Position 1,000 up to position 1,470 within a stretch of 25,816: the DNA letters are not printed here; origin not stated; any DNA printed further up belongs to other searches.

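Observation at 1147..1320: Unannotated 57-aa zinc-ribbon ORF translationally coupled to the tail fibre assembly gene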

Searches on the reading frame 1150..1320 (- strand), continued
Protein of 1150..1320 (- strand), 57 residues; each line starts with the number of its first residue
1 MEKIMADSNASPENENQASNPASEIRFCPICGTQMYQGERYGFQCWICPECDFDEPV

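Call 45: search_protein_families(library=padloc, proteins=[window:1150-1308:-], max_evalue=1)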
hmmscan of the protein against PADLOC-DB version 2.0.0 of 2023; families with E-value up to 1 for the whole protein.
window:1150-1308:- (53 aa): 0 families

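Call 65: fold_search(model_id=the predicted structure, library=viral)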
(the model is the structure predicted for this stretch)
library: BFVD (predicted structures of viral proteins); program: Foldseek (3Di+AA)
matches with E <= 10: 272; with E <= 0.001: 0
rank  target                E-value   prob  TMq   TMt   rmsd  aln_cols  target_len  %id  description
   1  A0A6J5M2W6            2.3e-02  1.00  0.59  0.16  13.0        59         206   24  Zinc finger, SWIM-type [uncultured Caudovirales phage]
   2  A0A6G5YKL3            4.1e-02  0.97  0.51  0.43  12.0        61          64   21  (no name in the UniProt tables at hand)
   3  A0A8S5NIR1            5.4e-02  0.98  0.48  0.21   5.6        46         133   24  Alpha-aminoadipate carrier protein [Siphoviridae sp. ctRg81]
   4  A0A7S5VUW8            1.8e-01  0.95  0.57  0.43  11.8        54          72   22  (no name in the UniProt tables at hand)
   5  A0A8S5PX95            2.0e-01  0.97  0.48  0.52   3.1        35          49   26  Uncharacterized protein [Siphoviridae sp. ct2vX3]
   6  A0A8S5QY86            2.5e-01  1.00  0.57  0.21   1.0        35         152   31  50S ribosomal subunit [Siphoviridae sp. ctcj91]
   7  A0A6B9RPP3            2.5e-01  0.94  0.50  0.60   2.8        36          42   30  Uncharacterized protein [Escherichia phage vB_EcoP_PHB19]
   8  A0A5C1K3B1            3.0e-01  0.97  0.54  0.66   1.9        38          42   29  Uncharacterized protein [Guadeloupe mosquito mononega-like virus]
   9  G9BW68                3.0e-01  0.93  0.50  0.31   2.6        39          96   31  (no name in the UniProt tables at hand)
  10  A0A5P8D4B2            3.0e-01  0.89  0.50  0.26   5.2        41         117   22  (no name in the UniProt tables at hand)
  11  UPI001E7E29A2         3.4e-01  0.38  0.37  0.34   6.7        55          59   22  (no name look-up for this kind of identifier)
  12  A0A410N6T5            3.7e-01  0.97  0.52  0.63   1.6        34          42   26  C4 zinc finger domain [Haloferax tailed virus 1]
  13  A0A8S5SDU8            3.7e-01  0.91  0.42  0.10   3.3        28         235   32  TFIIB Transcription factor zinc-finger [Siphoviridae sp. ctnpt50]
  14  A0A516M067            4.5e-01  0.85  0.45  0.48   5.0        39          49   18  (no name in the UniProt tables at hand)
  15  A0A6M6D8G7            5.1e-01  0.95  0.52  0.28   1.4        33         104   24  (no name in the UniProt tables at hand)
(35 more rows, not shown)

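Call 66: find_encoding_contigs(protein=P0060, flank=3000, max_places=3)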
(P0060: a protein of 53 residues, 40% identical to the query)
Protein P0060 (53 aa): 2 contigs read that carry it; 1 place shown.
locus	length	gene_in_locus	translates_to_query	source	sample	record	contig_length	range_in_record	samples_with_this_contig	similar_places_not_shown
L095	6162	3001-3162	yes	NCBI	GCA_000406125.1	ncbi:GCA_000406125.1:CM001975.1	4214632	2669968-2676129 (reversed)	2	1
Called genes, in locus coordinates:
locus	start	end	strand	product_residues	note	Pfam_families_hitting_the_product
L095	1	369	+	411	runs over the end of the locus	PF04865:Baseplate_J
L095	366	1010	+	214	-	PF11041:Phage_Wedge1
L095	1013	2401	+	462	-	PF07484:Collar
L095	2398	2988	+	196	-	PF28596:Caudo_TAP_N, PF02413:Caudo_TAP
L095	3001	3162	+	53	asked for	-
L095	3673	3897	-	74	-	PF10769:DUF2594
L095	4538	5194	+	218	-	PF00072:Response_reg, PF08281:Sigma70_r4_2 (faint), PF00196:GerE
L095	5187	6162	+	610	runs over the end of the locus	PF01541:GIY-YIG, PF27096:UvrC_M, PF02151:UVR, PF22920:UvrC_RNaseH, PF08459:UvrC_RNaseH_dom, PF00633:HHH (faint), PF14520:HHH_5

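Call 67: find_encoding_contigs(protein=P0056, flank=3000, max_places=3)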
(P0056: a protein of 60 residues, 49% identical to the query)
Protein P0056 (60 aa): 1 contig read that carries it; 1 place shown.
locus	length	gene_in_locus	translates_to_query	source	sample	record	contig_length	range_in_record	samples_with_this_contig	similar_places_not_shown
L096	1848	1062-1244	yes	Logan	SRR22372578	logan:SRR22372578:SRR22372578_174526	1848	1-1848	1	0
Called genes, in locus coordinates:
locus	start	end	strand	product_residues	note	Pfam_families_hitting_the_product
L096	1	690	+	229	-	?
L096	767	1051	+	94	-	-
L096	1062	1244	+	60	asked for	-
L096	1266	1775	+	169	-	PF24027:DUF7338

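Call 75: search_protein_families(library=pfam, proteins=[L095:2398-2985:+], max_evalue=1)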
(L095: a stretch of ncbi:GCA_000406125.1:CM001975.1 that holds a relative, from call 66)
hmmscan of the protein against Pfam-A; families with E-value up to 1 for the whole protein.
L095:2398-2985:+ (196 aa): 1 family
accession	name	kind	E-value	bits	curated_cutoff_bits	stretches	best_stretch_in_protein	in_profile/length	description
PF02413.22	Caudo_TAP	-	9e-09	36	22.1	1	81-157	1-90/131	Caudovirales tail fibre assembly protein, lambda gpK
